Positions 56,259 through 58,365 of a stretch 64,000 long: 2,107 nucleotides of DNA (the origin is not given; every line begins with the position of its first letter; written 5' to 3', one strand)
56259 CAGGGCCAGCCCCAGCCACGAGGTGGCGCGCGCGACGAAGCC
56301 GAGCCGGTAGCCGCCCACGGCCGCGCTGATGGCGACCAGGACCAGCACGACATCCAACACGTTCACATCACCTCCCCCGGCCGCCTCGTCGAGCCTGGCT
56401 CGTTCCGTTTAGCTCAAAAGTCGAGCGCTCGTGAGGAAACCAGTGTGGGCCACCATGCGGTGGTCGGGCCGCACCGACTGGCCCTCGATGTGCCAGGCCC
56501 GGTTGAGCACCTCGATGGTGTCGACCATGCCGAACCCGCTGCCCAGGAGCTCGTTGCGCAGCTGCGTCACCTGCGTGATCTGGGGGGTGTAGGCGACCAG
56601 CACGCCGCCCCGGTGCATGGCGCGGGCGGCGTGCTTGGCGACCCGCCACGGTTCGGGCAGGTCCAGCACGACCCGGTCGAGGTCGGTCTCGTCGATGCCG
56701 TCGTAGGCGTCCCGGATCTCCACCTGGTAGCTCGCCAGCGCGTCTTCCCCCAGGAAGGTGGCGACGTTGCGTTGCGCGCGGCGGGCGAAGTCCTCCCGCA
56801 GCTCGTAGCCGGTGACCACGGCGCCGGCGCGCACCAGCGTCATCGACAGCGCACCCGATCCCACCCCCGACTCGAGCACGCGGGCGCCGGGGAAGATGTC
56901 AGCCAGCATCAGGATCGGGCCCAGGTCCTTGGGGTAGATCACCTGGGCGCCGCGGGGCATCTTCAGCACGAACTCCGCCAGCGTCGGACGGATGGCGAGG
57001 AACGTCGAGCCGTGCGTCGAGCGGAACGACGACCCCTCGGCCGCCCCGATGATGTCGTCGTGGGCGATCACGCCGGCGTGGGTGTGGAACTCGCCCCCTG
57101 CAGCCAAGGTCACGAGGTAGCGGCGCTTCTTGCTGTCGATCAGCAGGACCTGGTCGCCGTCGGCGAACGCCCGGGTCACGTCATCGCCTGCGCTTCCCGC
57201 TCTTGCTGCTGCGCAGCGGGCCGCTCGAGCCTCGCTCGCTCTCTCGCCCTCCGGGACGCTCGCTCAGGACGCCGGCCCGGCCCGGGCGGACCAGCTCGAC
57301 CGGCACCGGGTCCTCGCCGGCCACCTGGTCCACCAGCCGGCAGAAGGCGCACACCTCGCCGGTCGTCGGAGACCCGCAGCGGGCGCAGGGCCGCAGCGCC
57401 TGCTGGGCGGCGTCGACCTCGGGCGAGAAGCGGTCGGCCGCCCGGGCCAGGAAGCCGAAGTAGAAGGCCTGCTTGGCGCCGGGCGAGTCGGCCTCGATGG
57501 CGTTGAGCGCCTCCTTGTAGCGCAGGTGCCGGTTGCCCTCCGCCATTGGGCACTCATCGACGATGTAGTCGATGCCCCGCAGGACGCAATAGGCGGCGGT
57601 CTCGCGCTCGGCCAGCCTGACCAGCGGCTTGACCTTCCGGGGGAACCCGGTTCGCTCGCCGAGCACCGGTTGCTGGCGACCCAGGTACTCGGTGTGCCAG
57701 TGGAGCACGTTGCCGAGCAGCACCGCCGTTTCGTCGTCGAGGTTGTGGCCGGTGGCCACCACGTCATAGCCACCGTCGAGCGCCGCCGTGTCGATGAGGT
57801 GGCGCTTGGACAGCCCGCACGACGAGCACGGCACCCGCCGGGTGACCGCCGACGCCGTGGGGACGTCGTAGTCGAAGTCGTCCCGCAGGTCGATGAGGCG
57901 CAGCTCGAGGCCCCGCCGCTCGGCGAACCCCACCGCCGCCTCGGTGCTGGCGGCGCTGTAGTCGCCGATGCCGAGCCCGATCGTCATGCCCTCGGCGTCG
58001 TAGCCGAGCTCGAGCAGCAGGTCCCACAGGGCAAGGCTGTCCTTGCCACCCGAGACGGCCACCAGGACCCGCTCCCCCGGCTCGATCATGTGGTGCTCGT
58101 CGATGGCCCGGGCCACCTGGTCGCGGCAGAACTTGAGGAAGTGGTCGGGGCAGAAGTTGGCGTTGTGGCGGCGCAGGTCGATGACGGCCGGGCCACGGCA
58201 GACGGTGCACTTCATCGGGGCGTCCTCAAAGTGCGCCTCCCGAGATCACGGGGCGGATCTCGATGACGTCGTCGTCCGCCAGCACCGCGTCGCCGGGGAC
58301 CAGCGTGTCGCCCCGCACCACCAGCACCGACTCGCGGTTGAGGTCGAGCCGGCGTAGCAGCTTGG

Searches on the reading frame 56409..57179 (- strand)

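Call 13: search_protein_families(library=pfam, proteins=[window:56409-57179:-])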
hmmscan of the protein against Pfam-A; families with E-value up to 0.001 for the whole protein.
window:56409-57179:- (256 aa): 4 families
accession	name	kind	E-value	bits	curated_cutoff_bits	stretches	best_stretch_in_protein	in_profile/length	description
PF08704.16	GCD14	-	4.1e-26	92.6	26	1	64-234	7-182/247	tRNA methyltransferase complex GCD14 subunit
PF14801.12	TrmI-like_N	-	2.2e-19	69.6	24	1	5-50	3-48/50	TrmI-like N-terminal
PF21985.2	TR61B_FKBP-like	-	4.8e-06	26.7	27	1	20-57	18-55/55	TR61B FKBP-like domain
PF13649.12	Methyltransf_25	-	0.00079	20.5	27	0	101-192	1-97/97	Methyltransferase domain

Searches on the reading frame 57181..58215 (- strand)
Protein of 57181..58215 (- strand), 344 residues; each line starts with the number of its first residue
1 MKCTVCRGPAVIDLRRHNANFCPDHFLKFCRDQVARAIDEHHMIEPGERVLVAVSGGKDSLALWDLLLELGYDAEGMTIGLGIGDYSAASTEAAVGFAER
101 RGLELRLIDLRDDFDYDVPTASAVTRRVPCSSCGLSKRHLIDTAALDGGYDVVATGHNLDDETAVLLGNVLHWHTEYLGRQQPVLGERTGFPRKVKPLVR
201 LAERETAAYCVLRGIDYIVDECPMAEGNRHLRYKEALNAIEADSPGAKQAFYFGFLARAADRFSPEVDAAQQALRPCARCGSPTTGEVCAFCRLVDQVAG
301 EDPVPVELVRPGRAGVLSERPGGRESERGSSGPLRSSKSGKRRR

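Call 13: search_protein_families(library=pfam, proteins=[window:57181-58215:-])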
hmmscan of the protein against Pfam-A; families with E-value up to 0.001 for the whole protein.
window:57181-58215:- (344 aa): 4 families
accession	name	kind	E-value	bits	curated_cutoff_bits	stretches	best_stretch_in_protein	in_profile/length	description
PF22082.2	TtuA_LIM_N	-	1.6e-11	44.5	27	1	2-27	1-26/26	2-thiouridine synthetase TtuA, N-terminal LIM domain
PF01171.26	ATP_bind_3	-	1.9e-06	28.2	27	0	50-72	2-24/182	PP-loop family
PF02132.21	RecR_ZnF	-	0.00036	20.7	22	1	275-293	2-20/21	RecR, Cys4-zinc finger domain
PF24167.1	DUF7411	-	0.00079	19.5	28.7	0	50-165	3-111/194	Family of unknown function (DUF7411)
